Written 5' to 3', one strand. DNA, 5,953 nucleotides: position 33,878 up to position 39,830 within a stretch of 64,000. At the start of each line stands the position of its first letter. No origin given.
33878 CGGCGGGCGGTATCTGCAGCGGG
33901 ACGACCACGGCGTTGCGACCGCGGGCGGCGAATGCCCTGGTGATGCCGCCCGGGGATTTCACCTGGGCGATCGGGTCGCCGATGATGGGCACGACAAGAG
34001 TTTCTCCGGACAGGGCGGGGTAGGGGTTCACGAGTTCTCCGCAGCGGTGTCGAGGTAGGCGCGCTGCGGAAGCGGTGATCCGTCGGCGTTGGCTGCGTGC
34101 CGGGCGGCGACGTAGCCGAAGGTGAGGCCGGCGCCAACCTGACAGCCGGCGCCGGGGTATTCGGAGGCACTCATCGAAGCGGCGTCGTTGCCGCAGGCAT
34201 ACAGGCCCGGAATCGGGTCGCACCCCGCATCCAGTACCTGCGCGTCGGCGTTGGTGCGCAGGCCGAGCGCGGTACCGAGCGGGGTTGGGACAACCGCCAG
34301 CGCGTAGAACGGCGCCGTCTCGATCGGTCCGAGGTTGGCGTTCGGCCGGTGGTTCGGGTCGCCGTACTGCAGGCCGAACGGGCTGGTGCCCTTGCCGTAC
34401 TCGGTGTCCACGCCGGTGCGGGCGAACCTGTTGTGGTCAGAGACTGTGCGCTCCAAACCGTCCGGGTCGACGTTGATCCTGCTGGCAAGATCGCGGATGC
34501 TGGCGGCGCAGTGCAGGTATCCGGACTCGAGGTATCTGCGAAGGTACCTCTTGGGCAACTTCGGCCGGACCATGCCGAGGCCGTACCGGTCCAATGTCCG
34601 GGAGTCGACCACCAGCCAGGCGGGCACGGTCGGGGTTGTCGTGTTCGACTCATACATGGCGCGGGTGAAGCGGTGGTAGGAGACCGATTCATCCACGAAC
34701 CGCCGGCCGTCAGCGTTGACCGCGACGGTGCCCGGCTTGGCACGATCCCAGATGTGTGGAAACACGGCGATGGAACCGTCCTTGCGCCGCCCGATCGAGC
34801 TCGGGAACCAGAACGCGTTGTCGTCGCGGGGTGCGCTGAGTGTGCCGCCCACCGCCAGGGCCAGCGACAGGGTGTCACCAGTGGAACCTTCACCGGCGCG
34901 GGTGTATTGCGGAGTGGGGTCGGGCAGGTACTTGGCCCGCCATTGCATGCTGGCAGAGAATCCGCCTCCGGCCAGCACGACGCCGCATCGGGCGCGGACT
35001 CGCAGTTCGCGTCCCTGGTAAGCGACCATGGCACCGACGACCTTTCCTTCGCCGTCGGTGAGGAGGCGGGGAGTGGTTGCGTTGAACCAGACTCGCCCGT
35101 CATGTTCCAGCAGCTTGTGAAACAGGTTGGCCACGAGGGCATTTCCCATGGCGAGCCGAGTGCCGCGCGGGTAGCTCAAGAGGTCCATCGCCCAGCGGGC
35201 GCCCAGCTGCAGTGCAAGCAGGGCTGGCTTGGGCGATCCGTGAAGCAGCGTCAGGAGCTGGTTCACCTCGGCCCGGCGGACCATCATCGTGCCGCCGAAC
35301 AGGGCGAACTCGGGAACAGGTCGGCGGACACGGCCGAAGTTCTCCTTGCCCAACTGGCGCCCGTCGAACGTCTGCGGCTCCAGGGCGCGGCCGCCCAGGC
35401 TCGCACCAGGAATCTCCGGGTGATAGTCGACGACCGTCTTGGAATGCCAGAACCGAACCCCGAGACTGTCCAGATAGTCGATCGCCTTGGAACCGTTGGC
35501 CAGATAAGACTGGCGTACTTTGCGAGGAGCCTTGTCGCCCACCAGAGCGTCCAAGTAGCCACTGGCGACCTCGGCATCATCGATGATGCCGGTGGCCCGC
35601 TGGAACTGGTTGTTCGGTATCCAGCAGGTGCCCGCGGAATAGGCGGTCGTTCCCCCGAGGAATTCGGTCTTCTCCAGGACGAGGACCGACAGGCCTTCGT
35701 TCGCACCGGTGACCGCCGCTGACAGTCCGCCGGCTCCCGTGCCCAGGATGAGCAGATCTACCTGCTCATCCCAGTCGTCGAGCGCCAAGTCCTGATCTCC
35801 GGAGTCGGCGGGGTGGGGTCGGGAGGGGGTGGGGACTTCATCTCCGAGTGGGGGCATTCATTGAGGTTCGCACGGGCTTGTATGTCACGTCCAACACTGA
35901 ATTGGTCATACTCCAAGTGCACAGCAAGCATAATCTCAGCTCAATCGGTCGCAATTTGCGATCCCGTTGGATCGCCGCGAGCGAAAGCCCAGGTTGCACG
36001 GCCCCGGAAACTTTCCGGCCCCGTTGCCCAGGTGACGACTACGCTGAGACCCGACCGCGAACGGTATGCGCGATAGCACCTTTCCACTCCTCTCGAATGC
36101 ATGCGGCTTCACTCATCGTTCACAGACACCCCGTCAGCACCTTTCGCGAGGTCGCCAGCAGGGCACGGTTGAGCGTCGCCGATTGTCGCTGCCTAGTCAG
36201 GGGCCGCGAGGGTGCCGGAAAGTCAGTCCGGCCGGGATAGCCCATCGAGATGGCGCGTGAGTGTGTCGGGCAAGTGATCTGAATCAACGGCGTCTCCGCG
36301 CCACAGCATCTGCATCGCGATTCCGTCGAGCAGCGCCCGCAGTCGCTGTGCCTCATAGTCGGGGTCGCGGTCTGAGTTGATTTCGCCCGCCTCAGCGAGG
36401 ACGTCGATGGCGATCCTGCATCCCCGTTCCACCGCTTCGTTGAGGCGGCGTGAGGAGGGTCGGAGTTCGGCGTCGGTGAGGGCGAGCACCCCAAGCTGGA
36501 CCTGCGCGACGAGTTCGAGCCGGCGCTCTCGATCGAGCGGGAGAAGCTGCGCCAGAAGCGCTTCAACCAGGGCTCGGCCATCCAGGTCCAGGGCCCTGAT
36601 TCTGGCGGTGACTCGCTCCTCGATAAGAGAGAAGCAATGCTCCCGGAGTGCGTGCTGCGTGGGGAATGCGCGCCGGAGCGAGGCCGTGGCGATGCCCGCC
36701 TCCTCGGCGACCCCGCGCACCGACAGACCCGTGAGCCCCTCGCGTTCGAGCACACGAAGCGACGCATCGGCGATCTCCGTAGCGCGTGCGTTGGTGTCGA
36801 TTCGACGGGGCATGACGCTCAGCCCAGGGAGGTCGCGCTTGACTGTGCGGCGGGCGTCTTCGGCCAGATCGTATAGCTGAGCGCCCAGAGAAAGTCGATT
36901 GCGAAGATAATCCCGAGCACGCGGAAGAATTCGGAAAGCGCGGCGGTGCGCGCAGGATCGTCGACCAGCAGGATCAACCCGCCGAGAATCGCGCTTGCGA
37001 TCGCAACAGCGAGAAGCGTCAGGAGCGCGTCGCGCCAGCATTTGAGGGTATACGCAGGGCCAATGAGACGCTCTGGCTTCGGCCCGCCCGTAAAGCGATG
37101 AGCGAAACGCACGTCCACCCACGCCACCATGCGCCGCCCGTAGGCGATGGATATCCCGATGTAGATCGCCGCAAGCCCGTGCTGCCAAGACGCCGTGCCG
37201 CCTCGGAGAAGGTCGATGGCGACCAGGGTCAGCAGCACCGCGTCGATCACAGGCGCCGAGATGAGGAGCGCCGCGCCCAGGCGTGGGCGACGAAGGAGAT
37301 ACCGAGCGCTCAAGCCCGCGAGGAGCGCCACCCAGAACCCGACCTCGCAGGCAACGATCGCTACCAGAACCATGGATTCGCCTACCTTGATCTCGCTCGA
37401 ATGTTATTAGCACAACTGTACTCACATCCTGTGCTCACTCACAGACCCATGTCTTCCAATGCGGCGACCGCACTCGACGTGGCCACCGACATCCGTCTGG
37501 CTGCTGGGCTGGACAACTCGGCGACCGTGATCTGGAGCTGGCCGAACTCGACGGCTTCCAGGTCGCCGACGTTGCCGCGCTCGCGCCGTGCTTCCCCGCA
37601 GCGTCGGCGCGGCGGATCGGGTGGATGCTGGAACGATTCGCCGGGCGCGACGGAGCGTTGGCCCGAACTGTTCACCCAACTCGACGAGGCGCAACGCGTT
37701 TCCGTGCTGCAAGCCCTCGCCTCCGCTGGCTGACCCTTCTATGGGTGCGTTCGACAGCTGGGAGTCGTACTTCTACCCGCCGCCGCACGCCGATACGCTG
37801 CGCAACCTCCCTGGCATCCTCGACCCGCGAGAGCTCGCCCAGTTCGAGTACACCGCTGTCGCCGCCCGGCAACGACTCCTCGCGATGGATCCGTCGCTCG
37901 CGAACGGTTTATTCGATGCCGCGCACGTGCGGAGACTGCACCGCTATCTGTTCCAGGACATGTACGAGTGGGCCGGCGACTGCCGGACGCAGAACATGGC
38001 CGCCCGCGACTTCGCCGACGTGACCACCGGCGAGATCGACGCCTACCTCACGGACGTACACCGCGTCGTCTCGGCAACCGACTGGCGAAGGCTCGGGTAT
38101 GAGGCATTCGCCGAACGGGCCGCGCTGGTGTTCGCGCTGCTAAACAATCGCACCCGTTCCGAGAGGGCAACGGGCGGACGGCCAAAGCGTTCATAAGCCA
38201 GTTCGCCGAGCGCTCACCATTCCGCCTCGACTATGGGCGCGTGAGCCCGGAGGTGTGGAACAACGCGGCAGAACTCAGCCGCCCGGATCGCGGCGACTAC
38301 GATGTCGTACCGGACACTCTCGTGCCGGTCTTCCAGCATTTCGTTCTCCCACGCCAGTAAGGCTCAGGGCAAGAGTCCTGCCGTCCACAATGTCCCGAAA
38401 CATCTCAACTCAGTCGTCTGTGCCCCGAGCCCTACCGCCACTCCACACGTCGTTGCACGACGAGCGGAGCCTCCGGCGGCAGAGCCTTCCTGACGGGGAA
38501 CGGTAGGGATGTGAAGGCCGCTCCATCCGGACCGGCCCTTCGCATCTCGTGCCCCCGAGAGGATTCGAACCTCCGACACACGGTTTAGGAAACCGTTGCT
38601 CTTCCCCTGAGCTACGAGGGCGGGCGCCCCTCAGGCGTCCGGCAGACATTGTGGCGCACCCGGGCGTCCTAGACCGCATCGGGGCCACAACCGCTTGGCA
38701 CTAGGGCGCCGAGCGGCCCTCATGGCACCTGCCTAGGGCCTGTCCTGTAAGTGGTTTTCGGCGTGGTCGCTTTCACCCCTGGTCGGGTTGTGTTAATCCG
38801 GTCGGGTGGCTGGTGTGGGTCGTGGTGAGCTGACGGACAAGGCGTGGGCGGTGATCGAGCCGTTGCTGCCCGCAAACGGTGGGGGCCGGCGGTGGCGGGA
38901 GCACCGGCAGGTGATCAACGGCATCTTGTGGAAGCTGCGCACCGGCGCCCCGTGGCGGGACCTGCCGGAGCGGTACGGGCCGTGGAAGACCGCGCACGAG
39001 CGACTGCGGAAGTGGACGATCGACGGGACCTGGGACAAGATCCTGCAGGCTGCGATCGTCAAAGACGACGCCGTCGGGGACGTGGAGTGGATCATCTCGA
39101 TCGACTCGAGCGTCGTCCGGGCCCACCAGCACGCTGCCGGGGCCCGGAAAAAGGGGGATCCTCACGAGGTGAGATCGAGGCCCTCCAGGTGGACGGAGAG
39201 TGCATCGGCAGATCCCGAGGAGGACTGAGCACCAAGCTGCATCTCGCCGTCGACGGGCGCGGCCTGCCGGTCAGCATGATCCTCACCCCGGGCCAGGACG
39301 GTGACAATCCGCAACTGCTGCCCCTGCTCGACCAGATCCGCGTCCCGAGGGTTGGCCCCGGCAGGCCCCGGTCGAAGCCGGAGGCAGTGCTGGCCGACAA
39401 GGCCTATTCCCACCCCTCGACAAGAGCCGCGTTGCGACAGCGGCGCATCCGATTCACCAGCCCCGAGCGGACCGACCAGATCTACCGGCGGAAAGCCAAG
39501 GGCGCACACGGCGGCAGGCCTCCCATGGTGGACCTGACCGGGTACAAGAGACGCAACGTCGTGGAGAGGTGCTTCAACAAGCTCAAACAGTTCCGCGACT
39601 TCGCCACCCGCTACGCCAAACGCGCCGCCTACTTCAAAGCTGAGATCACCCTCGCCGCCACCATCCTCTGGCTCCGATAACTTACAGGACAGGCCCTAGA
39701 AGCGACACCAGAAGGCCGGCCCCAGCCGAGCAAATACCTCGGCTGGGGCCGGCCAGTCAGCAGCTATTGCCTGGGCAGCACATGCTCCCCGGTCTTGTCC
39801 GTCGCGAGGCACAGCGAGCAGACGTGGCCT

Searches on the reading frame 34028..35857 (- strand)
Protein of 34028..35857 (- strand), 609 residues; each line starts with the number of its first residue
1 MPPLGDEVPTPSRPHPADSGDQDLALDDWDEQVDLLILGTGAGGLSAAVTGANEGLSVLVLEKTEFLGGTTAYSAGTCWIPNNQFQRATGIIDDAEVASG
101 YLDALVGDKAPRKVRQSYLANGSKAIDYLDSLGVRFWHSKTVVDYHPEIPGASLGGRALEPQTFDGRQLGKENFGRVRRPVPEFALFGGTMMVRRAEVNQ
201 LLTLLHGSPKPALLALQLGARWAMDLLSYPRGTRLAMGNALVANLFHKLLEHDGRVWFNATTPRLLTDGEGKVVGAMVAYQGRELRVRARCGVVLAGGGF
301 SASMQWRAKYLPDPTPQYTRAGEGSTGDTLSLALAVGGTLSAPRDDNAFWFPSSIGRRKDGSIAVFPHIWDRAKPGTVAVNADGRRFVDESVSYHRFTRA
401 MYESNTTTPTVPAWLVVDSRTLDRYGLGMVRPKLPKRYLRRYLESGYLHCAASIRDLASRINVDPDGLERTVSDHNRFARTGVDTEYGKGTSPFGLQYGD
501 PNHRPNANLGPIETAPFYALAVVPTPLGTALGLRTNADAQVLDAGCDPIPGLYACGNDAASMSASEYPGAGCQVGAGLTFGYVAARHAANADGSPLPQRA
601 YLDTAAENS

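Call 64: search_protein_families(library=pfam, proteins=[window:34028-35857:-], max_evalue=0.001)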
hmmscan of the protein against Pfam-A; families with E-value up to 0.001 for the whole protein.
window:34028-35857:- (609 aa): 4 families
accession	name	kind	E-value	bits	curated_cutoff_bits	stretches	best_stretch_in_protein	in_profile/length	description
PF00890.30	FAD_binding_2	-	9e-78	262.7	20.4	1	34-573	1-413/414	FAD binding domain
PF12831.13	FAD_oxidored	-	2e-09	37.7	27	1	34-94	1-63/416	FAD dependent oxidoreductase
PF01266.30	DAO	-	2.7e-08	34.1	27.9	1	34-79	1-47/353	FAD dependent oxidoreductase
PF13450.12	NAD_binding_8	-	1e-05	26.1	21.9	1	37-72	1-36/68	NAD(P)-binding Rossmann-like domain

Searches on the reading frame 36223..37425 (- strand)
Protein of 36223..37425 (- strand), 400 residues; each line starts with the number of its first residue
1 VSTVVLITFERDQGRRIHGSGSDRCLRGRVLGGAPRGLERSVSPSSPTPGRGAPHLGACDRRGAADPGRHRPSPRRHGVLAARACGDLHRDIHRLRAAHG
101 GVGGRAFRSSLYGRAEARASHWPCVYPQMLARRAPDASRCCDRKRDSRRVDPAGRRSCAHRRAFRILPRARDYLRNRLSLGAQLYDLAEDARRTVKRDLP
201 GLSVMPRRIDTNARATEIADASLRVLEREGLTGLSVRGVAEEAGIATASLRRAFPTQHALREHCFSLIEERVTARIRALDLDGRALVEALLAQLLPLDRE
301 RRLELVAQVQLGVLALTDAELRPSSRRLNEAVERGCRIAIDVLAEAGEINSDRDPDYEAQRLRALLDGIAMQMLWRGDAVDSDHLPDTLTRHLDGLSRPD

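Call 65: search_protein_families(library=pfam, proteins=[window:36223-37425:-], max_evalue=0.001)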
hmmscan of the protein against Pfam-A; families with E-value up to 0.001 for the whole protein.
window:36223-37425:- (400 aa): 3 families
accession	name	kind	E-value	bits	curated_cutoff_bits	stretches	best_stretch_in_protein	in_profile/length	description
PF13977.11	TetR_C_6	-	1.5e-15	57.8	27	1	284-396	2-113/115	BetI-type transcriptional repressor, C-terminal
PF00440.29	TetR_N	-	6.1e-06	26.4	24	1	218-262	1-45/47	Bacterial regulatory proteins, tetR family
PF17940.6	TetR_C_31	-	5.5e-05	23.7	27.4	1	284-393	3-105/107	Tetracyclin repressor-like, C-terminal domain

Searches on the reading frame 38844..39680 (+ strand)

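Call 65: search_protein_families(library=pfam, proteins=[window:38844-39680:+], max_evalue=0.001)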
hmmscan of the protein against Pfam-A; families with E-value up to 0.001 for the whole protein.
window:38844-39680:+ (278 aa): 2 families
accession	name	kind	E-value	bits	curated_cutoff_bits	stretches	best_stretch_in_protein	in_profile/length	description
PF01609.27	DDE_Tnp_1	-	9.9e-18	65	23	1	122-275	30-198/200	Transposase DDE domain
PF13586.12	DDE_Tnp_1_2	-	1.2e-07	32.6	29.2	1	182-278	1-86/86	Transposase DDE domain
